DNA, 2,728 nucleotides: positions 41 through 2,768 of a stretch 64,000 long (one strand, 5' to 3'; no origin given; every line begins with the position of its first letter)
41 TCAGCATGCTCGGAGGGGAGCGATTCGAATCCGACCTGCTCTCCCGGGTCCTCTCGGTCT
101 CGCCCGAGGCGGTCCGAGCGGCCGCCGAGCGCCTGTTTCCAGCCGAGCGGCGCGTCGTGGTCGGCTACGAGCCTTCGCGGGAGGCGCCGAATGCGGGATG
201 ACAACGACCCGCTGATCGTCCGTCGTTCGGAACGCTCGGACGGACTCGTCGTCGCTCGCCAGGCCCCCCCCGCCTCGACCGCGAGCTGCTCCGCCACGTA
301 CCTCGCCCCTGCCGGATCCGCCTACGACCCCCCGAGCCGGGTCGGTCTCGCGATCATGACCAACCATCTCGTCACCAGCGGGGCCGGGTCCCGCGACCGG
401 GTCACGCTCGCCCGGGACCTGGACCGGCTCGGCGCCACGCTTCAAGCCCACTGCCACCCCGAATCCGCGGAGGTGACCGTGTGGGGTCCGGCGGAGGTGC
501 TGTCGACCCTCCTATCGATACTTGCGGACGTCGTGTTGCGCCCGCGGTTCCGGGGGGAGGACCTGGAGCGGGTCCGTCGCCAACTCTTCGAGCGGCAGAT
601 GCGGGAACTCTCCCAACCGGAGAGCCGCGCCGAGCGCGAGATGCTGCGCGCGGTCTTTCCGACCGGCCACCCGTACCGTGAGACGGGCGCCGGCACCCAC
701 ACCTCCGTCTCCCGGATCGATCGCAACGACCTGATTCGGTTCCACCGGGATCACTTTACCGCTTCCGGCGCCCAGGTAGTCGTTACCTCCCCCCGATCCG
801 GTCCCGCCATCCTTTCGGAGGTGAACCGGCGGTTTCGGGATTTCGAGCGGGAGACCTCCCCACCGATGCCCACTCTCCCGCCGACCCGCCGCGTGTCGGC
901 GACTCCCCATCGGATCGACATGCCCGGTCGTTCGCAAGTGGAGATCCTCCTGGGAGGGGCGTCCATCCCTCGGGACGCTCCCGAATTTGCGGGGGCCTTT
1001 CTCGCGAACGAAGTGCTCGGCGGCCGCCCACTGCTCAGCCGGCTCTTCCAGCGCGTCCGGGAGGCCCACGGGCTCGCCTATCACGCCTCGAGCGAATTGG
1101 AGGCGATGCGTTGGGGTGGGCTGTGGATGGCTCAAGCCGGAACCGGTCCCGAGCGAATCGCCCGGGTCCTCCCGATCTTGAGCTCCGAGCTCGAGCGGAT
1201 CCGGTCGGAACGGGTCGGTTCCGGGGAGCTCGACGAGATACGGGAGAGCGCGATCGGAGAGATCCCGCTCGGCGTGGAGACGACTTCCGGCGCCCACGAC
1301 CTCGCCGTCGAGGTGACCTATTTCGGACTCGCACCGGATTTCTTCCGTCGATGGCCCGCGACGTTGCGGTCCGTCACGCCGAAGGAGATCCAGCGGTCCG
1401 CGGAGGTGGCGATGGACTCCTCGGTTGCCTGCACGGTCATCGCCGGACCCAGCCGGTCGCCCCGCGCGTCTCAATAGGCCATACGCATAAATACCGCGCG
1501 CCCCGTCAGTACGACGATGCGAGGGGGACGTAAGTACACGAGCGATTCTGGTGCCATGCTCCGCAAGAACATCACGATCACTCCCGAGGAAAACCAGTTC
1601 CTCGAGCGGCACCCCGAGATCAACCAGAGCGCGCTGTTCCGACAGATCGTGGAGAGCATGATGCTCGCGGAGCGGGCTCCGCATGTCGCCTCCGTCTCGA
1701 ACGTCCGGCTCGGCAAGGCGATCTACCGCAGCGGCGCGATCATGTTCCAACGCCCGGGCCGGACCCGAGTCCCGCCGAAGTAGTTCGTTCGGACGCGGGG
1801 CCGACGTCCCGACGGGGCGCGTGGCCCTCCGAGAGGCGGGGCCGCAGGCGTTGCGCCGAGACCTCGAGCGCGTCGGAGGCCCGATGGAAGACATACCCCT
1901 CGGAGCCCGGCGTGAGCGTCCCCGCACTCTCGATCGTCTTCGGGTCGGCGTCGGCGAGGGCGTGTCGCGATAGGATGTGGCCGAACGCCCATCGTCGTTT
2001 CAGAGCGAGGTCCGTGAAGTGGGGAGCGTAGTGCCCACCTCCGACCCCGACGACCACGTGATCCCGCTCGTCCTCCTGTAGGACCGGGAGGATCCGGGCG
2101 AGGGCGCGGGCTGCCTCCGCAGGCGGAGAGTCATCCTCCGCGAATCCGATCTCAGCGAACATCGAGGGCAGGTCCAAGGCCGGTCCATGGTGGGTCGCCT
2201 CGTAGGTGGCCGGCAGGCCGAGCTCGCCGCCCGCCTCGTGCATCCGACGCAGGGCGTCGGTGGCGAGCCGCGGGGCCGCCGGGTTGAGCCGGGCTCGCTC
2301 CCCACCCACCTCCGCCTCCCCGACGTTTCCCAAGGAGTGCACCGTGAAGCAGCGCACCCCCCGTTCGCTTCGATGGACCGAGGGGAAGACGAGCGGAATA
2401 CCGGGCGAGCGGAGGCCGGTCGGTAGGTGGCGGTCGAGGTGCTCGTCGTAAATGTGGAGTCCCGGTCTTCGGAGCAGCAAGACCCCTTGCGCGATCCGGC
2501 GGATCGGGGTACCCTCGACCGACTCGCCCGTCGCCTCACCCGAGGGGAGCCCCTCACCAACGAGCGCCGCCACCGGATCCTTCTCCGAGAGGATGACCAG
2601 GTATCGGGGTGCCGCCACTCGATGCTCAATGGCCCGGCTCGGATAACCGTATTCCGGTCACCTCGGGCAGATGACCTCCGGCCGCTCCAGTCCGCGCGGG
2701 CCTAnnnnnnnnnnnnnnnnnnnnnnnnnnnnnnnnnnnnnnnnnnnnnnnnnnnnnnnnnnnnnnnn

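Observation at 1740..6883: Catalytically dead class Ia aaRS paralog fused to HhH, a Pro-rich linker and DUF835, co-oriented with a D-aminoacyl-tRNA deacylase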

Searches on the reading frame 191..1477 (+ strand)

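Call 3: search_protein_families(library=pfam, proteins=[window:191-1477:+], max_evalue=0.1)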
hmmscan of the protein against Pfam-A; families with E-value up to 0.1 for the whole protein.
window:191-1477:+ (428 aa): 2 families
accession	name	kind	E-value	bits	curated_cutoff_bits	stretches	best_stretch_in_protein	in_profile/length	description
PF05193.26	Peptidase_M16_C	-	4.2e-19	69.6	23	1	176-352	2-179/181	Peptidase M16 inactive domain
PF00675.25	Peptidase_M16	-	2.2e-11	44.3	22.3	1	29-151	9-131/149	Insulinase (Peptidase family M16)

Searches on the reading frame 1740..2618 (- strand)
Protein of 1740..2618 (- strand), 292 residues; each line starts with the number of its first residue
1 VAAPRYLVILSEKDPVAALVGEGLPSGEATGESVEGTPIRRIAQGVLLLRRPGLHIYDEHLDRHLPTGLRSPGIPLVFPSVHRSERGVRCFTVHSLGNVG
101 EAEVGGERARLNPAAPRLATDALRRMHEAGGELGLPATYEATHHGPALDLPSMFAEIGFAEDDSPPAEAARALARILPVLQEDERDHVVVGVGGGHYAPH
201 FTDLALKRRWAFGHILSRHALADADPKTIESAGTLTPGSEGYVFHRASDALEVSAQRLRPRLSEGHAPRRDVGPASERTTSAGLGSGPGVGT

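Call 3: search_protein_families(library=pfam, proteins=[window:1740-2618:-], max_evalue=0.1)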
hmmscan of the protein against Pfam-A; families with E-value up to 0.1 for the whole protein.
window:1740-2618:- (292 aa): 1 family
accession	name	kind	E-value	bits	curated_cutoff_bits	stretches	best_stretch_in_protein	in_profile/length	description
PF04414.18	tRNA_deacylase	-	8.3e-45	153.3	33.6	1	76-248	8-184/205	D-aminoacyl-tRNA deacylase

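Call 4: search_protein_families(library=ncbifam, proteins=[window:1740-2618:-], max_evalue=0.1)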
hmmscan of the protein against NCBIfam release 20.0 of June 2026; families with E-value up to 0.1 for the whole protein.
window:1740-2618:- (292 aa): 8 families
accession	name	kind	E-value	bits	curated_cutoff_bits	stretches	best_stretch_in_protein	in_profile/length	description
NF003072.0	PRK03995.1-4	equivalog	7e-43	147.1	272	1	6-240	2-240/271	D-aminoacyl-tRNA deacylase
NF011436.0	PRK14866.1-3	equivalog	1.8e-30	106.2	612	1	76-230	61-214/435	hypothetical protein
NF003074.0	PRK03995.1-6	equivalog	1.9e-28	99.5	481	1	35-220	34-221/272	D-aminoacyl-tRNA deacylase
NF011435.0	PRK14866.1-1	equivalog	5.1e-26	91.6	622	1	76-223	74-222/441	hypothetical protein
NF003073.0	PRK03995.1-5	equivalog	5.8e-22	78.1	562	1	54-229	68-245/297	D-aminoacyl-tRNA deacylase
NF003071.0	PRK03995.1-3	equivalog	3.3e-21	75.8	363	1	77-222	50-208/254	D-aminoacyl-tRNA deacylase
NF003070.0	PRK03995.1-1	equivalog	2.2e-18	66.7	352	1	76-229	42-196/237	D-aminoacyl-tRNA deacylase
NF011437.0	PRK14866.1-5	equivalog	2.2e-15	56.5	1107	1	77-222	73-223/524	hypothetical protein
